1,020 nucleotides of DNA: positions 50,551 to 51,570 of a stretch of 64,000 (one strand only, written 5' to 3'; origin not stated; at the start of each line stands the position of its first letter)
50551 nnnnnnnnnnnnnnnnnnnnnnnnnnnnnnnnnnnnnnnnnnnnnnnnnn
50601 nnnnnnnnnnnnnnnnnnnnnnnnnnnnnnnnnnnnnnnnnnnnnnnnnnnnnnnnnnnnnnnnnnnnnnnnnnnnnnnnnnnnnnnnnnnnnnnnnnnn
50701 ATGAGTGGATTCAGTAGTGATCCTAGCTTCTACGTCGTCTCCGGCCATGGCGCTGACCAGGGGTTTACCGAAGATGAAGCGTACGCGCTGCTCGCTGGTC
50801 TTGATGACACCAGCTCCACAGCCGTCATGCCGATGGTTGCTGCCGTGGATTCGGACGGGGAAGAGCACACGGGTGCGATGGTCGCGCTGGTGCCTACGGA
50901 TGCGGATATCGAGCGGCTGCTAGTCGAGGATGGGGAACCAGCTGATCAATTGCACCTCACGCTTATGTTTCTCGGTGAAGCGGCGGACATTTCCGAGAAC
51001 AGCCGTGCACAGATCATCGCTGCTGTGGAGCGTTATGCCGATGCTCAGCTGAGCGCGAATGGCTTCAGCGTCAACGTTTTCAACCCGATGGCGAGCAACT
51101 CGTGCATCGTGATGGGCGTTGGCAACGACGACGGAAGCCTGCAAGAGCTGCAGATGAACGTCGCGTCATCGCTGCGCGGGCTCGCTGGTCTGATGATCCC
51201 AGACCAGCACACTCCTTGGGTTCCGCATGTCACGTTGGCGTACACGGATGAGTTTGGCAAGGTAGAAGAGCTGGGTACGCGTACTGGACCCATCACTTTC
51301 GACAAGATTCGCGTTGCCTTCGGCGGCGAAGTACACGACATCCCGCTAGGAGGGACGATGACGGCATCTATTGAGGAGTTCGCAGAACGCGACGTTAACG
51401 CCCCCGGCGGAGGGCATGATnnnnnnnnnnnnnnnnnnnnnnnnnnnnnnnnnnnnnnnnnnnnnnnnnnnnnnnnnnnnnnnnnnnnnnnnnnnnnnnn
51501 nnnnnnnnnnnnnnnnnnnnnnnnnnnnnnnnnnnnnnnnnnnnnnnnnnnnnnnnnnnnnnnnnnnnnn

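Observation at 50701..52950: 2H phosphoesterase (LigT/CPDase-like) domain fused to the putative prohead protease/scaffold protein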

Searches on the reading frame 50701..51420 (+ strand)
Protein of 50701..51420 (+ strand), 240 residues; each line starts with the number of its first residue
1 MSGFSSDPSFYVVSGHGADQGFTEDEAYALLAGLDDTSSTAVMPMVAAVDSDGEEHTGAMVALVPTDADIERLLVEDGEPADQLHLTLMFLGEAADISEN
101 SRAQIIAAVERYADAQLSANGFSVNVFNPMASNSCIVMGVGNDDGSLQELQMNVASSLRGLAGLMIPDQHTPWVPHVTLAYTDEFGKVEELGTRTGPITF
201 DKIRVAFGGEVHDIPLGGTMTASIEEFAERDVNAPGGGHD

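Call 73: search_protein_representatives(alignment_id=A2)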
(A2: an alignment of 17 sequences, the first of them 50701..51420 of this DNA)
Query: 17 sequences, 225 profile positions. Proteins with E-value up to 0.001 (for the whole library): 4376; up to 1e-10: 2104; up to 1e-30: 658. The best 150 are listed.
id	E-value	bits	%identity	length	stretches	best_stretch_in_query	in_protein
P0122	3.1e-83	294.8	-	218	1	1-223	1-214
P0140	7.1e-80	283.8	-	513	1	6-222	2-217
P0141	3.2e-78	278.4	-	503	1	12-222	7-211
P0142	6.5e-78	277.4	-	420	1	19-222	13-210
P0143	1.1e-77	276.6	-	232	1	6-221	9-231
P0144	3.9e-75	268.3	-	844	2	41-222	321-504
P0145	8.2e-74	264.0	-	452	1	10-221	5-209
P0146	1.8e-73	262.9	-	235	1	7-223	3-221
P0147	1.4e-71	256.6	-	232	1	1-224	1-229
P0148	5.4e-71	254.7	-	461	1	1-221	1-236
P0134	6.0e-71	254.6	-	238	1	23-221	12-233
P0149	2.1e-70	252.8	-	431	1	16-222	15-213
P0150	2.6e-70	252.5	-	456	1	6-223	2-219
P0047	4.2e-70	251.8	-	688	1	6-222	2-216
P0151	8.4e-70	250.8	-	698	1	4-221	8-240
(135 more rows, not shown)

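Call 78: search_protein_families(library=pfam, alignment_id=A3, max_evalue=0.001)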
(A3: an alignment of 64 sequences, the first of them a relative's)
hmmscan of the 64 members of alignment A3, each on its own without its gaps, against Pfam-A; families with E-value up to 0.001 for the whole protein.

A. member 1, P0140 (513 aa): 5 families
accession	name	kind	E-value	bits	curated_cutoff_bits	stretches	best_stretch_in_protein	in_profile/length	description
PF06414.18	Zeta_toxin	-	1.9e-17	63.8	22.3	1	314-496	17-186/199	Zeta toxin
PF13671.12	AAA_33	-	8.5e-09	36.3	27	1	316-448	2-122/143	AAA domain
PF13563.12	2_5_RNA_ligase2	-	2.3e-08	34.7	27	1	78-181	24-118/152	2'-5' RNA ligase superfamily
PF02834.22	LigT_PEase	-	2.3e-05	24.9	23.3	0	74-111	29-63/87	LigT like Phosphoesterase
PF25199.1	nSTAND_NTPase5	-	0.00021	21.6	34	1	291-331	17-59/145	Novel STAND NTPase 5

B. families by the number of members that match (of 64 scanned): 20 families
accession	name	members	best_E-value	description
PF13563.12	2_5_RNA_ligase2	58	2.1e-12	2'-5' RNA ligase superfamily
PF03496.20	ADPrib_exo_Tox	20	1.4e-20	ADP-ribosyltransferase exoenzyme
PF02834.22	LigT_PEase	19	2.4e-06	LigT like Phosphoesterase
PF10123.14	Mu-like_Pro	8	1.3e-09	Mu-like prophage I protein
PF00574.28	CLP_protease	4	1.8e-34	Clp protease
PF01972.22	SDH_protease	4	1.1e-07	ClpP-like SDH-type serine proteinase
PF06414.18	Zeta_toxin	3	1.9e-17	Zeta toxin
PF13671.12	AAA_33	3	2.8e-13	AAA domain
PF01471.23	PG_binding_1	3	1.8e-12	Putative peptidoglycan binding domain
PF25145.1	NfeD1b_N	3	1.7e-11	NfeD1b, N-terminal domain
PF02037.33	SAP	2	6.6e-10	SAP domain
PF07498.18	Rho_N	2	1.5e-09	Rho termination factor, N-terminal domain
PF25199.1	nSTAND_NTPase5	2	9.7e-05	Novel STAND NTPase 5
PF04860.17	Phage_portal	1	2.3e-26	Phage portal protein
PF01028.25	Topoisom_I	1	1.1e-16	Eukaryotic DNA topoisomerase I, catalytic core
PF23474.1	Acb1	1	0.0007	Anti-CBASS protein Acb1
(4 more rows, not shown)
